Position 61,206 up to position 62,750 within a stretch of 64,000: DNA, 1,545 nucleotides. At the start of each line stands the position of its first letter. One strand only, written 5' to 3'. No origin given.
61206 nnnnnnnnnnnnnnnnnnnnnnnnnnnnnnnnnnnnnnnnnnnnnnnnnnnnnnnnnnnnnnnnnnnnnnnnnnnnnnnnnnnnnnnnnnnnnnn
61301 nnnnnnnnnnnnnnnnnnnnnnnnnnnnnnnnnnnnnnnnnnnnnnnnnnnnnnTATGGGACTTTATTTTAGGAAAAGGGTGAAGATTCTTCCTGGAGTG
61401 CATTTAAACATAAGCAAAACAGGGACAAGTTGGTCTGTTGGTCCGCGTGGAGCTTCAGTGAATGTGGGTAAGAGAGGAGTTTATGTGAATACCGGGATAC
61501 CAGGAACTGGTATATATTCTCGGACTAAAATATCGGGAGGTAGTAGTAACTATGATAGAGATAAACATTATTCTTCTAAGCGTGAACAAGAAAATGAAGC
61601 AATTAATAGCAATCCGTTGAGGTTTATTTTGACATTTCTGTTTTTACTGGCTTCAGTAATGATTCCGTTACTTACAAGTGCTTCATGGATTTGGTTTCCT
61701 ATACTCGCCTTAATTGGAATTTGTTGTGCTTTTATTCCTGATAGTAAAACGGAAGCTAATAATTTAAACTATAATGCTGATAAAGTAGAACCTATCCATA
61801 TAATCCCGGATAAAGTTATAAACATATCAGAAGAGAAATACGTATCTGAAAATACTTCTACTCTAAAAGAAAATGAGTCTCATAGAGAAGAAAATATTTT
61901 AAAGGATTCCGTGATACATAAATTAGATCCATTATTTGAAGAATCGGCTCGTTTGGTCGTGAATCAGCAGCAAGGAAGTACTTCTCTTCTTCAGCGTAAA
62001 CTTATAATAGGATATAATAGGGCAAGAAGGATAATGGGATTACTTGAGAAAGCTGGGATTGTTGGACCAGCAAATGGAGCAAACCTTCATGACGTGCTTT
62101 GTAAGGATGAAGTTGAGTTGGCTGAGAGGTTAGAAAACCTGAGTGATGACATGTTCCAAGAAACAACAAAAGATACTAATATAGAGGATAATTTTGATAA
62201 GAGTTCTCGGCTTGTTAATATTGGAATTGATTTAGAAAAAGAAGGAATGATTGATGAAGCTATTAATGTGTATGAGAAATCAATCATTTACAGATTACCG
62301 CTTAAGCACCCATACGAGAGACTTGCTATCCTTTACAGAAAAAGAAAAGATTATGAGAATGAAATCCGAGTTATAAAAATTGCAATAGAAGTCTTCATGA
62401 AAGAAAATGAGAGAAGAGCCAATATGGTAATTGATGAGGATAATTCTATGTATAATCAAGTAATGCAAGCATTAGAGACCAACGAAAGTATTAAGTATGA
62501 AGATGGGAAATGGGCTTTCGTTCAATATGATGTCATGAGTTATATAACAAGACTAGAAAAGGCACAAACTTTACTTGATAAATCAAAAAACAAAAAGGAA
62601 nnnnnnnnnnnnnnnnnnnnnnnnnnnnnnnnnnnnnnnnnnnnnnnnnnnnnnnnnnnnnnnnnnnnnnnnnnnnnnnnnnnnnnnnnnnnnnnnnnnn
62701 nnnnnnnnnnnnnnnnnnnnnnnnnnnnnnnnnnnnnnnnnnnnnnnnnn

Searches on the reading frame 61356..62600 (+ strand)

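Call 59: search_protein_families(library=phrogs, max_evalue=0.00001, proteins=[window:61356-62600:+])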
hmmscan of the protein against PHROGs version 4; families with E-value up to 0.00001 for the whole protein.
window:61356-62600:+ (415 aa): 14 families
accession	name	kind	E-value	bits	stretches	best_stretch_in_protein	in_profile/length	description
phrog_27590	-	unknown function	2.4e-24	87.3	1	1-112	1-125/148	-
phrog_28047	-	unknown function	6.9e-19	69.2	1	2-72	2-71/177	-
phrog_38135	-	unknown function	9.6e-19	68.5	1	1-71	1-72/441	-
phrog_18347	-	unknown function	1.3e-16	61.7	1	1-78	1-79/397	-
phrog_8279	-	unknown function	4.2e-16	60.4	1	1-118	1-98/133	-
phrog_13700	-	moron, auxiliary metabolic gene and host takeover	2.8e-15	57.4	1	172-252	46-126/284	FtsK/SpoIIIE-like protein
phrog_17982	-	unknown function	1.4e-13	51.6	1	1-64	1-64/390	-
phrog_9336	-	unknown function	1.2e-11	45.7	1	1-73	1-73/198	-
phrog_6576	-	unknown function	2.8e-11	44.4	1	185-265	162-242/325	-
phrog_24584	-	unknown function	6e-10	40.3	1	2-60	3-61/68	-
phrog_6152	-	unknown function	2.3e-09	37.8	1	190-264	278-351/355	-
phrog_36563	-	unknown function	1.6e-08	35.6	1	191-254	183-246/254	-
phrog_22882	-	unknown function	4.6e-08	33.7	1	190-337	9-145/278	-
phrog_7974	-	unknown function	2e-06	28.6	1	1-65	1-66/213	-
